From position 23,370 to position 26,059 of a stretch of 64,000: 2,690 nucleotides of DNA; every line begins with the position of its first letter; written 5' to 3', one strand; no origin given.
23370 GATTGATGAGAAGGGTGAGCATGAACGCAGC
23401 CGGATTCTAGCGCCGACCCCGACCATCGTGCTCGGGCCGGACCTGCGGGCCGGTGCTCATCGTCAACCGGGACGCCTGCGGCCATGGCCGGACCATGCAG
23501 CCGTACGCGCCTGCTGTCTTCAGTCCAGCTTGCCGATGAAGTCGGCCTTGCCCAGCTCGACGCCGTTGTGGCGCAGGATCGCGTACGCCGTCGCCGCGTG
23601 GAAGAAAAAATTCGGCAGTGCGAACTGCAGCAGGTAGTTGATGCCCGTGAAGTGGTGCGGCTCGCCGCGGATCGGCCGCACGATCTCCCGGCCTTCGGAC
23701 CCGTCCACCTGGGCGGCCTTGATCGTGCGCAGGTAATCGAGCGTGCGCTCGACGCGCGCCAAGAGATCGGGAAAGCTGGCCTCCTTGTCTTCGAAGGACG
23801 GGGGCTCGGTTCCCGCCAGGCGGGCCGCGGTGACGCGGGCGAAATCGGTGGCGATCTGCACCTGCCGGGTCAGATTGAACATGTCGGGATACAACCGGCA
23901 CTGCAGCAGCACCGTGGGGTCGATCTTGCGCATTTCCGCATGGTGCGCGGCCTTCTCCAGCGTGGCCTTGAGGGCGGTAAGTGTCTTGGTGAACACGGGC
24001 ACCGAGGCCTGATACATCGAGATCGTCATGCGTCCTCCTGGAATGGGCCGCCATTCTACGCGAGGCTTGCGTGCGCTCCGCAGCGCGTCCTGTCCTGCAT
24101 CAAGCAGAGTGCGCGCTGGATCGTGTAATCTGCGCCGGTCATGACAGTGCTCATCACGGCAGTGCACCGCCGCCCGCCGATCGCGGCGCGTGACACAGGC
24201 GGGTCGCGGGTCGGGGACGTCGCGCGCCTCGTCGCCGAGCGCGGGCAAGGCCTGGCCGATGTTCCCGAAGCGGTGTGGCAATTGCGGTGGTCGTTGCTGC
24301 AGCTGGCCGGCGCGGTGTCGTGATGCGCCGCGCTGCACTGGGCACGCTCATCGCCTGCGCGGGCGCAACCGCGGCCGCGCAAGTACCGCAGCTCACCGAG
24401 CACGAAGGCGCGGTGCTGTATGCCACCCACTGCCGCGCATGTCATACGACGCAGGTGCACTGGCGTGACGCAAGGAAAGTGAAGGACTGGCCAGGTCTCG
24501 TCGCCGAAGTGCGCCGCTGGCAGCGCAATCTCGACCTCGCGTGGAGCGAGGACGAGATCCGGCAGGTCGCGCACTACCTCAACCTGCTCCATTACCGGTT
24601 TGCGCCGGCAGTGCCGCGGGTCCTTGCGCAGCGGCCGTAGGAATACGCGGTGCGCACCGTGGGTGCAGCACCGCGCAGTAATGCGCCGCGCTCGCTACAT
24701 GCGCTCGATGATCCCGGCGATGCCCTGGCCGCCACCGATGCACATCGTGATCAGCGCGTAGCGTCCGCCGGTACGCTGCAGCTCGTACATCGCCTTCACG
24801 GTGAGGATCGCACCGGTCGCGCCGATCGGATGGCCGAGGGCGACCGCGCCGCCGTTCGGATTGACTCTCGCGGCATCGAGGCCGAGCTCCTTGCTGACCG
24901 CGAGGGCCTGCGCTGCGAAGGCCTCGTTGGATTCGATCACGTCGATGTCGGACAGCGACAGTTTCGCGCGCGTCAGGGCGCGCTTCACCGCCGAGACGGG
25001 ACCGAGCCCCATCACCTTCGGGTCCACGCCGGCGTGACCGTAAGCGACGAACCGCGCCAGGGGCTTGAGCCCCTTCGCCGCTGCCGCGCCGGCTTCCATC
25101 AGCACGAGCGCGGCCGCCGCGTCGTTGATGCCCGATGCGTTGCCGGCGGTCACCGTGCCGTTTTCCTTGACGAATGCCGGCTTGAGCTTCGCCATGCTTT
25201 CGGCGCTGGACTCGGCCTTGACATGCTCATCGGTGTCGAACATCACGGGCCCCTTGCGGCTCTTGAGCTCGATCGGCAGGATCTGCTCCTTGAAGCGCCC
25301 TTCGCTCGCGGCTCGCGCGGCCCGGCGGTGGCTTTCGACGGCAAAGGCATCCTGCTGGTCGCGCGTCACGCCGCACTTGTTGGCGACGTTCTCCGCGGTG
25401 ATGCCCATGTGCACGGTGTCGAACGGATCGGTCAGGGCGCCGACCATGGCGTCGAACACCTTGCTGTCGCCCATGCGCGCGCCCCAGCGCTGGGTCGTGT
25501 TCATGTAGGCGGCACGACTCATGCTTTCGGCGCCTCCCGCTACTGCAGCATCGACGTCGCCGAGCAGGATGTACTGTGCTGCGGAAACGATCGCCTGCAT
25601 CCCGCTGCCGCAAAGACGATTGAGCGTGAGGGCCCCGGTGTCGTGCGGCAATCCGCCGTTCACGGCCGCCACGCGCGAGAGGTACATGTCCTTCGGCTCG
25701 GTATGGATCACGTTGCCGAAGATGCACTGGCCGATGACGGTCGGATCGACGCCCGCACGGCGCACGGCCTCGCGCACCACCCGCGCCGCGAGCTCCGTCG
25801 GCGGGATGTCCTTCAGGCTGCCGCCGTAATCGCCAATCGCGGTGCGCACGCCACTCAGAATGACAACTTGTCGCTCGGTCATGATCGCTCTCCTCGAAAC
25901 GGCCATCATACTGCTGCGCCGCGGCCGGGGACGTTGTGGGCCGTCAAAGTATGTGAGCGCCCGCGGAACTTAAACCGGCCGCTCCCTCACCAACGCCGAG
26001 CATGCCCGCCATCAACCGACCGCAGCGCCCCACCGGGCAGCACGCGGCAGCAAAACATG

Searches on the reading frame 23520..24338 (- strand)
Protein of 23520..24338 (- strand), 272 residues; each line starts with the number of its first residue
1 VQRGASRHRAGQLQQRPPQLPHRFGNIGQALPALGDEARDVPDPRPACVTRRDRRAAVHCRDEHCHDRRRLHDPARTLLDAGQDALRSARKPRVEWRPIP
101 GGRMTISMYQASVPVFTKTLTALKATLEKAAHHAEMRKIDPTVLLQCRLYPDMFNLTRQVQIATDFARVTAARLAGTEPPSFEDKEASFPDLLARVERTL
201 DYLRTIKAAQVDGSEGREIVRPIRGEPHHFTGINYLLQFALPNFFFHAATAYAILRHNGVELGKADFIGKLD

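Call 52: search_protein_families(library=pfam, proteins=[window:23520-24338:-], max_evalue=0.000001)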
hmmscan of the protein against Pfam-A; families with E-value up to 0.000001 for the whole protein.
window:23520-24338:- (272 aa): 1 family
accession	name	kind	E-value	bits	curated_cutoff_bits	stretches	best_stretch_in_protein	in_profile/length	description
PF09351.15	DUF1993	-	1.1e-60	204.7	23.4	1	108-268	1-161/161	Domain of unknown function (DUF1993)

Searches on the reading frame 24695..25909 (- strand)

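Call 52: search_protein_families(library=pfam, proteins=[window:24695-25909:-], max_evalue=0.000001)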
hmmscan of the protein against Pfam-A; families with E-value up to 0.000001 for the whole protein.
window:24695-25909:- (404 aa): 2 families
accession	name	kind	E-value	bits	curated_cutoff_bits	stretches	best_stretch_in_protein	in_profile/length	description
PF00108.29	Thiolase_N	-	2.3e-87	293.1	26.4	1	15-273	1-259/260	Thiolase, N-terminal domain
PF02803.24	Thiolase_C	-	1.5e-46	157.5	27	1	281-403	1-123/123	Thiolase, C-terminal domain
